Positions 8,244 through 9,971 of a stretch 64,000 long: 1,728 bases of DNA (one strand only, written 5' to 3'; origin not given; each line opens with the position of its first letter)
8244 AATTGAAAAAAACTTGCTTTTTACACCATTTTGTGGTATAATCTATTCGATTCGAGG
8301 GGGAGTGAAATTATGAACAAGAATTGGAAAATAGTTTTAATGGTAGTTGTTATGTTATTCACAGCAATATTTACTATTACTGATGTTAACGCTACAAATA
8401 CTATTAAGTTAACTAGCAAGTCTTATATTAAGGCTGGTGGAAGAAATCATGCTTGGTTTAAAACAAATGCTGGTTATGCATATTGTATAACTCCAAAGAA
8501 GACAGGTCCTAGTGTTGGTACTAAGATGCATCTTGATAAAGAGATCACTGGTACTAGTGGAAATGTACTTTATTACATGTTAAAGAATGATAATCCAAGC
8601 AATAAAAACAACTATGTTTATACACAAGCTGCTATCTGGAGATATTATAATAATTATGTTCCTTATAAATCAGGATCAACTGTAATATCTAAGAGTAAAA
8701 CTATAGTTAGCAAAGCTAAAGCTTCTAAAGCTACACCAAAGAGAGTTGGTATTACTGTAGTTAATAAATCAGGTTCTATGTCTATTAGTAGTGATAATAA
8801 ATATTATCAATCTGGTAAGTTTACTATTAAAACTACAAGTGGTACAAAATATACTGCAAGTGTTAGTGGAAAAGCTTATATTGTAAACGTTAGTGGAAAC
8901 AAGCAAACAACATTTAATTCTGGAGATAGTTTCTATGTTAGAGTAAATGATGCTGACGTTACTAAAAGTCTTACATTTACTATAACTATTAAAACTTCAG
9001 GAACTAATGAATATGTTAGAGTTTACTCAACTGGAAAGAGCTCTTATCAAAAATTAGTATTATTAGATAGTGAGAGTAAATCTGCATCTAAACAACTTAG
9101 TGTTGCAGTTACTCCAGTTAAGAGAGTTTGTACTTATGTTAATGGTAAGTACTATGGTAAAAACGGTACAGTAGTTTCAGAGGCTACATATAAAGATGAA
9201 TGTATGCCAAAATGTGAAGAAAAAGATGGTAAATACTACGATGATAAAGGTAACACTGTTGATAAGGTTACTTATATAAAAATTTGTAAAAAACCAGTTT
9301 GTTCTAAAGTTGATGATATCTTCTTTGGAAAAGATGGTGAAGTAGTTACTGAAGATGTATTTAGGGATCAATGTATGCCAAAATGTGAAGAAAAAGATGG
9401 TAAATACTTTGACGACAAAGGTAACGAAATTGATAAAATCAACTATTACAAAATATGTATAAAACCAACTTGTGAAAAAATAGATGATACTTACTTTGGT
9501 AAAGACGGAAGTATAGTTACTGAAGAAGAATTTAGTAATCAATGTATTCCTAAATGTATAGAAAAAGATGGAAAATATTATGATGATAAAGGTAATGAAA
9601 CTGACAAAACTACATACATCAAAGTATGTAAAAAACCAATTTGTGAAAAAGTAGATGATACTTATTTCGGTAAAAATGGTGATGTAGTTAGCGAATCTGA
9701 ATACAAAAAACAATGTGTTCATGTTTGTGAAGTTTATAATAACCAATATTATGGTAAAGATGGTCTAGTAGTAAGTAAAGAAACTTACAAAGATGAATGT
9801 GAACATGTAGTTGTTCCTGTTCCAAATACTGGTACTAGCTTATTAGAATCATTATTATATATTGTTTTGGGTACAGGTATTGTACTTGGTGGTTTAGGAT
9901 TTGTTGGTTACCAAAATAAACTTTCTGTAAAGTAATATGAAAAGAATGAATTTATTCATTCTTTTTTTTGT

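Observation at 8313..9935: Thioester-domain (TQxAIW) adhesin with a stalk of unusually Cys-rich 57-aa tandem repeats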

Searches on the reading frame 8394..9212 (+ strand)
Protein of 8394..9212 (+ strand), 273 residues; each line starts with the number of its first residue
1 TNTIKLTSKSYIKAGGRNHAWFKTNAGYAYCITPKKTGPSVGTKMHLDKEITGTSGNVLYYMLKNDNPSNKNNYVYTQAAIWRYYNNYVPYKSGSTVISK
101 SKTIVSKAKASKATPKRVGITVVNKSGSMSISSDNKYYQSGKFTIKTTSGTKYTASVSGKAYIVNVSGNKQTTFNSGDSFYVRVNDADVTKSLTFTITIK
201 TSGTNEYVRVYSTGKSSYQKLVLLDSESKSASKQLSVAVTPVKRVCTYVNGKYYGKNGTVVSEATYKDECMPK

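Call 24: predict_structure(alignment_id=A1)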
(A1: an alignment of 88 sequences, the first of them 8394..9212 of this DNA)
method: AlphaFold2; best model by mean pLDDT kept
length: 273 residues; sequences in the alignment: 88
mean_pLDDT: 95.7   pTM: 0.81
mean pLDDT of the five models: 95.7, 95.4, 95.2, 95.2, 95.2
residues with pLDDT >= 90: 258; 70-90: 14; 50-70: 1; < 50: 0
segments of 3 or more residues with pLDDT < 50: none
pLDDT, mean of each block of 10 residues (from residue 1): 94 93 97 96 98 98 96 97 97 94 98 96 91 96 93 97 98 98 96 97 97 97 96 97 93 93 96 85
secondary structure, 60 per line:
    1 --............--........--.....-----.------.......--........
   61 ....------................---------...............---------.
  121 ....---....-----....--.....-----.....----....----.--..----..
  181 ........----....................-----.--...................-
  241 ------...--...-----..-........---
elements in order: E3-14 E17-24 E27-31 E44-50 H53-64 H71-86 H96-110 E120-124 E128-131 E137-140 E143-147 E153-157 E162-165 E179-185 E193-212 E221-239 E247-249 E252-254 H263-270

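Call 28: fold_search(model_id=the predicted structure, library=pdb)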
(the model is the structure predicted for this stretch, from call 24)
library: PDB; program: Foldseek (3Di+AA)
matches with E <= 10: 731; with E <= 0.001: 4
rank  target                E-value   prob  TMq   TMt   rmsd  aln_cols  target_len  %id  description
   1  6fwv_B                2.2e-14  1.00  0.62  0.35   4.9       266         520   19  The Bacillus anthracis TIE protein (released 2018-08-08)
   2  6fwv_A                9.4e-14  1.00  0.61  0.35   5.1       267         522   19  The Bacillus anthracis TIE protein (released 2018-08-08)
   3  6fwy_C                1.4e-13  1.00  0.65  0.64   4.8       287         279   17  Thioester domain of the Enterococcus faecium TIE86 protein (released 2018-08-08)
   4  6fwy_A                3.5e-13  1.00  0.65  0.63   4.8       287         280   17  Thioester domain of the Enterococcus faecium TIE86 protein (released 2018-08-08)
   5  5a0g_B                1.5e-03  1.00  0.28  0.40   7.2       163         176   16  N-terminal thioester domain of surface protein from Clostridium perfringens (released 2015-06-03)
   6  5a0g_C                2.3e-03  1.00  0.33  0.48   9.8       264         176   11  N-terminal thioester domain of surface protein from Clostridium perfringens (released 2015-06-03)
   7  5a0d_A                6.0e-03  0.98  0.30  0.42  11.6       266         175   10  N-terminal thioester domain of surface protein from Clostridium perfringens, Cys138Ala mutant (released 2015-06-03)
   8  5a0g_A                6.4e-03  1.00  0.34  0.48   9.7       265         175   11  N-terminal thioester domain of surface protein from Clostridium perfringens (released 2015-06-03)
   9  5a0d_B                8.4e-03  0.98  0.31  0.44  11.6       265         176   12  N-terminal thioester domain of surface protein from Clostridium perfringens, Cys138Ala mutant (released 2015-06-03)
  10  5a0d_D                1.2e-02  0.97  0.30  0.42  11.6       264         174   11  N-terminal thioester domain of surface protein from Clostridium perfringens, Cys138Ala mutant (released 2015-06-03)
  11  5gzu_B                1.2e-02  0.75  0.20  0.08  14.6       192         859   18  Crystal Structure of Chitinase ChiW from Paenibacillus sp. str. FPU-7 Reveals a Novel Type of Bacterial Cell-Surface-E (released 2016-12-28)
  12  4iyk                  1.4e-02  0.20  0.16  0.20  18.8       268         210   10  Crystal structure of a putative carbohydrate binding protein (BACUNI_04699) from Bacteroides uniformis ATCC 8492 at 2.00 (released 2013-02-20)
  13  5gzt_B                1.9e-02  0.30  0.19  0.06  17.9       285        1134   14  Crystal Structure of Chitinase ChiW from Paenibacillus sp. str. FPU-7 Reveals a Novel Type of Bacterial Cell-Surface-E (released 2016-12-28)
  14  7b0w_C                2.0e-02  0.72  0.20  0.25  12.0       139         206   12  Crystal structure of the E. coli type 1 pilus assembly inhibitor FimI bound to FimC (released 2021-12-08)
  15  8jl8                  2.0e-02  0.15  0.11  0.11  19.5       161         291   12  Crystal structure of the collagen binding domain of Cnm from Streptococcus mutans (released 2024-04-10)
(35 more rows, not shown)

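Call 29: search_solved_structures(query=A1, max_evalue=1, show_alignments=4)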
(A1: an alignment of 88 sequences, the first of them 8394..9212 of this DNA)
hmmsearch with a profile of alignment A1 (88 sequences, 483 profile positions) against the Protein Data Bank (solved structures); distinct sequences matched with E-value up to 1: 2.
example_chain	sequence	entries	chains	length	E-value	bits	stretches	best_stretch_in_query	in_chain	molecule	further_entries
6fwv_A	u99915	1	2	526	7.7e-20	74.1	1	41-264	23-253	Collagen Adhesion protein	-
6fx6_A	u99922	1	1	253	4.1e-07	32.1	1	41-191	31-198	SaTIE-TED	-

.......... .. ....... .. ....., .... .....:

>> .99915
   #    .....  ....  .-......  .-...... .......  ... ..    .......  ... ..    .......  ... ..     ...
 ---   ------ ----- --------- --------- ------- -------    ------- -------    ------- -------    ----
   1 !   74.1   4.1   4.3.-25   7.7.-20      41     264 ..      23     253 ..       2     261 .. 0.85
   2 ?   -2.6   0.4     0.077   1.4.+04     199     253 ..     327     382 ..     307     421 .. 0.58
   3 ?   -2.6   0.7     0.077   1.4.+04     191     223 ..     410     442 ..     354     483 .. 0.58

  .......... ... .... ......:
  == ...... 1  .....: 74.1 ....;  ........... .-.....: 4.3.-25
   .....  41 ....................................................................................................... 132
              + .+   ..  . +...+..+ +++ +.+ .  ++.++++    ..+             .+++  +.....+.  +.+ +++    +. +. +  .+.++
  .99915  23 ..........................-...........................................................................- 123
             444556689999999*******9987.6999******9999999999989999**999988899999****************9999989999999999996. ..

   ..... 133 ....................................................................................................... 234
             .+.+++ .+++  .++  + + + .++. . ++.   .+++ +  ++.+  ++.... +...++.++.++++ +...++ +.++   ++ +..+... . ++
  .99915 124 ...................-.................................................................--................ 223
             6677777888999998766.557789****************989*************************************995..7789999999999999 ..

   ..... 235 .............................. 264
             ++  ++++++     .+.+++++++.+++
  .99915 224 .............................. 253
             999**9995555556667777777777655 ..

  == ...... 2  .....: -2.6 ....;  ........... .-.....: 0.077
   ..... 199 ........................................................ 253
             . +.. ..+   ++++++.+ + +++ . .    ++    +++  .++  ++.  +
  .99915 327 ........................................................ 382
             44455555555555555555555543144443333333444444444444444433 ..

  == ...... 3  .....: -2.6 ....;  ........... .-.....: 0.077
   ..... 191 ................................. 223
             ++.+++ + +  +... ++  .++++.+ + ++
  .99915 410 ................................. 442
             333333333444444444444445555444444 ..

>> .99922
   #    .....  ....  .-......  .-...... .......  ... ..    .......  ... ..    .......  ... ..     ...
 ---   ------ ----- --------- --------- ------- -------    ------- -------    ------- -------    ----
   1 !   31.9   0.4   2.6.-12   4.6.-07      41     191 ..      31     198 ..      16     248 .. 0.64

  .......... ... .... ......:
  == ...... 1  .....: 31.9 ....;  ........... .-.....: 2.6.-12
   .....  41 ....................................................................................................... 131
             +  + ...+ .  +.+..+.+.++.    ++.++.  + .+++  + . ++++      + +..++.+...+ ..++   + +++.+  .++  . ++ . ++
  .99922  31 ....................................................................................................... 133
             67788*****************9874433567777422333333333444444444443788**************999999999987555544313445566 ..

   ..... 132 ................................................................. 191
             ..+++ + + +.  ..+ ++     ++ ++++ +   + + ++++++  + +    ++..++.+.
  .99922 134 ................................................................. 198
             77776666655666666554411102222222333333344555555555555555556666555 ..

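Call 63: search_protein_families(library=pfam, alignment_id=A1, max_evalue=0.001)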
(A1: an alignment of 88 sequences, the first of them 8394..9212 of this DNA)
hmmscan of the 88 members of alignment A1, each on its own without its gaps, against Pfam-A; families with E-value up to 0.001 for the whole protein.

A. member 1, window:8394-9212:+ (273 aa): 1 family
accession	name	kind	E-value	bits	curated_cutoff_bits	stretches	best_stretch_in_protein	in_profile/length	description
PF08341.16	TED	-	1.8e-06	28.8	22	1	28-106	1-98/102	Thioester domain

B. families by the number of members that match (of 88 scanned): 11 families
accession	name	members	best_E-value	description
PF08341.16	TED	50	6.8e-12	Thioester domain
PF00746.26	Gram_pos_anchor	16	8.2e-08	LPXTG cell wall anchor motif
PF06848.17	Disaggr_repeat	6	2.2e-05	Disaggregatase related repeat domain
PF00467.35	KOW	2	8.4e-08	KOW motif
PF08489.16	TiaS_FLD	2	0.00021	TiaS FLD domain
PF11178.13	DUF2963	1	5.9e-08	Protein of unknown function (DUF2963)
PF21664.2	TBPIP_C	1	2.9e-06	TBP-interacting protein, C-terminal domain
PF19127.6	Choline_bind_3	1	2.5e-05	Choline-binding repeat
PF22372.1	BA_2335-like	1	9.1e-05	BA_2335-like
PF14061.12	Mtf2_C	1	0.00032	Polycomb-like MTF2 factor 2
PF19425.4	Csd3_N2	1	0.00093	Csd3 second domain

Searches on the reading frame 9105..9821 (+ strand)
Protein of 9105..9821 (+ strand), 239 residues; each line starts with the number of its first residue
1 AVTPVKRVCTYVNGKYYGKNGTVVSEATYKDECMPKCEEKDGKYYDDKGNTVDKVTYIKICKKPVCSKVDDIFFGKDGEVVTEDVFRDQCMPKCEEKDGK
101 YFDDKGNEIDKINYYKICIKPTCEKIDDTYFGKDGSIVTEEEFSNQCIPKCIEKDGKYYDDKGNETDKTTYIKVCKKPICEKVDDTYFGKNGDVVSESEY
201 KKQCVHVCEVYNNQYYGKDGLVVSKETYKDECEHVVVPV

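Call 40: predict_structure(alignment_id=A2)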
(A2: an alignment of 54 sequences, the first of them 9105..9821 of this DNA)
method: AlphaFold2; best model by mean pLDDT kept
length: 239 residues; sequences in the alignment: 54
mean_pLDDT: 89.6   pTM: 0.51
mean pLDDT of the five models: 89.6, 88.0, 87.7, 87.0, 86.7
residues with pLDDT >= 90: 151; 70-90: 80; 50-70: 5; < 50: 3
segments of 3 or more residues with pLDDT < 50: 237-239
pLDDT, mean of each block of 10 residues (from residue 1): 80 94 93 91 93 94 92 94 91 90 92 95 96 96 88 90 89 90 91 91 83 84 87 63
secondary structure, 60 per line:
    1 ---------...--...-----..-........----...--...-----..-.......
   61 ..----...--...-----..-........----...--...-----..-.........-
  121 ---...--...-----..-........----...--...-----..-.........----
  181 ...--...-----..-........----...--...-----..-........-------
elements in order: E10-12 E15-17 H26-33 E38-40 E43-45 H54-62 E67-69 E72-74 H83-90 E95-97 E100-102 H111-119 E124-126 E129-131 H140-147 E152-154 E157-159 H168-176 E181-183 E186-188 H197-204 E209-211 E214-216 H225-232

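Call 43: fold_search(model_id=the predicted structure, library=pdb)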
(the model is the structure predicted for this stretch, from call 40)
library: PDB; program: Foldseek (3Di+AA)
matches with E <= 10: 30; with E <= 0.001: 0
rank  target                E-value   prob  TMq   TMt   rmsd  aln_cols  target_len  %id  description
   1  4np4_A                2.4e-02  0.09  0.10  0.09  24.2       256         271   15  Clostridium difficile toxin B CROP domain in complex with FAB domains of neutralizing antibody bezlotoxumab (released 2014-05-21)
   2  4cnl                  2.9e-02  0.20  0.11  0.13  17.8       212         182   13  Crystal structure of the Choline-binding domain of CbpL from Streptococcus pneumoniae (released 2015-02-18)
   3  9mx1_A                3.1e-02  0.06  0.10  0.02  23.3       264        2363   16  Clostridioides difficile Toxin A with mCDIFA-248-25 Fab (released 2025-07-09)
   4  8x2i                  3.3e-02  0.11  0.15  0.03  21.9       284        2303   14  Cryo-EM structure of the TcsL at pH 5.0 in its open conformation (released 2023-12-13)
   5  8jb5                  3.3e-02  0.11  0.15  0.03  21.9       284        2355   14  The cryo-EM structure of Paeniclostridium sordellii lethal toxin (TcsL) (released 2023-12-13)
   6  9ohc                  3.5e-02  0.14  0.17  0.03  17.9       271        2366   15  CryoEM structure of Toxin B (TcdB) from clostridioides difficile complexed with taurochenodeoxycholic acid (TCDCA) (released 2026-03-11)
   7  8qeo_A                3.7e-02  0.06  0.09  0.02  20.6       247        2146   14  cryo-EM structure complex of Frizzled-7 and Clostridioides difficile toxin B (released 2024-03-20)
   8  7pl2                  3.9e-02  0.11  0.11  0.09  15.8       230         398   16  Crystal structure of choline-binding module of LytB from Streptococcus pneumoniae (released 2022-09-07)
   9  7pl5_AAA              5.3e-02  0.10  0.09  0.12  24.3       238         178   14  Crystal structure of choline-binding module (R1-R9) of LytB from Streptococcus pneumoniae (released 2022-09-07)
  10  2v05                  6.8e-02  0.08  0.11  0.10  17.5       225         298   16  CRYSTAL STRUCTURE OF CHOLINE BINDING PROTEIN F FROM STREPTOCOCCUS PNEUMONIAE. CRYSTAL FORM II. (released 2008-06-10)
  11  2vyu                  9.8e-02  0.07  0.11  0.10  17.8       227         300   16  CRYSTAL STRUCTURE OF CHOLINE BINDING PROTEIN F FROM STREPTOCOCCUS PNEUMONIAE IN THE PRESENCE OF A PEPTIDOGLYCAN ANALOGUE (released 2009-02-03)
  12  8jhz_A                1.0e-01  0.04  0.10  0.02  21.4       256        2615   15  Cryo-EM structure of the TcsH-TMPRSS2 complex (released 2024-03-20)
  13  7pl5_BBB              1.3e-01  0.07  0.10  0.12  20.6       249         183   12  Crystal structure of choline-binding module (R1-R9) of LytB from Streptococcus pneumoniae (released 2022-09-07)
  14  2v04                  3.6e-01  0.06  0.11  0.10  15.5       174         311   17  CRYSTAL STRUCTURE OF CHOLINE BINDING PROTEIN F FROM STREPTOCOCCUS PNEUMONIAE (released 2008-06-10)
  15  7pog                  3.6e-01  0.03  0.10  0.02  19.7       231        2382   17  High-resolution structure of native toxin A from Clostridioides difficile (released 2021-12-08)
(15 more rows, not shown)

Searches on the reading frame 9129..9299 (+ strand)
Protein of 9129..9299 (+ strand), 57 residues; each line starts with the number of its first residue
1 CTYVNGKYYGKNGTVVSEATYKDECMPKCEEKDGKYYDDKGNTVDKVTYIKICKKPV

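Call 44: search_protein_representatives(alignment_id=A3)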
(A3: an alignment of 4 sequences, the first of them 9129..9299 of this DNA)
Query: 4 sequences, 57 profile positions. Proteins with E-value up to 0.001 (for the whole library): 332; up to 1e-10: 200; up to 1e-30: 67. The best 150 are listed.
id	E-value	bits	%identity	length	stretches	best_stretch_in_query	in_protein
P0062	1.2e-108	371.1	-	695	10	1-55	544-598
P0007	2.0e-107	367.2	-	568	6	1-57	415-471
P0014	5.5e-84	292.1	-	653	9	1-53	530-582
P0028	2.4e-72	254.9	-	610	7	1-56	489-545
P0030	3.5e-70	247.9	-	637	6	1-56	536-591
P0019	2.5e-64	229.2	-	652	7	1-55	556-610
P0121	3.3e-64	228.8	-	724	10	1-56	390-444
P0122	1.7e-59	213.7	-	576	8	1-56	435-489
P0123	2.1e-58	210.3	-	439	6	5-54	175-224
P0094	2.7e-58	209.9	-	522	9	1-54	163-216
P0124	4.1e-58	209.3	-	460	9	1-53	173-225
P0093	4.7e-57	205.9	-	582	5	1-57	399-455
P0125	1.7e-53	194.5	-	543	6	1-56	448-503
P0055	6.3e-51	186.3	-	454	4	1-41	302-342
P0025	4.8e-50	183.5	-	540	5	1-55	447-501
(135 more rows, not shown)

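Call 60: find_homologous_proteins(query=A3, max_evalue=0.00001)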
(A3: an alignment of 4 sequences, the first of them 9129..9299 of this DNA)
Query A3 (4 sequences) (57 aa, profile of the alignment): 1 proteins with E <= 0.00001 among 5 candidates.
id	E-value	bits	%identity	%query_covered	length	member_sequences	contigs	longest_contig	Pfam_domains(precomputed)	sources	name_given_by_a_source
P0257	9.1e-8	50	58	82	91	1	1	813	-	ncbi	-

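Call 62: find_homologous_proteins(query=P0124, max_evalue=1e-10)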
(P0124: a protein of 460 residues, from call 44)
Query P0124 (460 aa): 86 proteins with E <= 1e-10 among 8000 candidates.
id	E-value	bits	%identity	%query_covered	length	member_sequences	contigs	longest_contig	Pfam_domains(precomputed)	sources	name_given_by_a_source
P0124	0.0e+0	1075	100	100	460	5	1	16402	-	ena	-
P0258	1.2e-242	824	75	100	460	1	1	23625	-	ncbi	-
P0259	1.4e-230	784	74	73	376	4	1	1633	-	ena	-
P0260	1.6e-191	656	58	88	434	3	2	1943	-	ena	-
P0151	1.4e-159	550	57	61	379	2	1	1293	-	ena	-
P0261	1.0e-133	465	47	74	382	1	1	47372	-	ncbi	-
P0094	5.5e-94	334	40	67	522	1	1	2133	-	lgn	-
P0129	6.1e-90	321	38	100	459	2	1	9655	-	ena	-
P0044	1.3e-89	319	43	57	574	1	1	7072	-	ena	-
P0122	2.2e-60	223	36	54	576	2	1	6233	-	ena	-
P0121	3.3e-53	199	38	64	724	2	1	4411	PF19127.7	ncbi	-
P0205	5.1e-51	192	52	33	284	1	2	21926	-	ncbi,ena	-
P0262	2.8e-49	186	48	50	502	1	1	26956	PF08341.17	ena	-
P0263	1.4e-47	181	35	87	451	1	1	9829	-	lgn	-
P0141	2.0e-46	177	36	80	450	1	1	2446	-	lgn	-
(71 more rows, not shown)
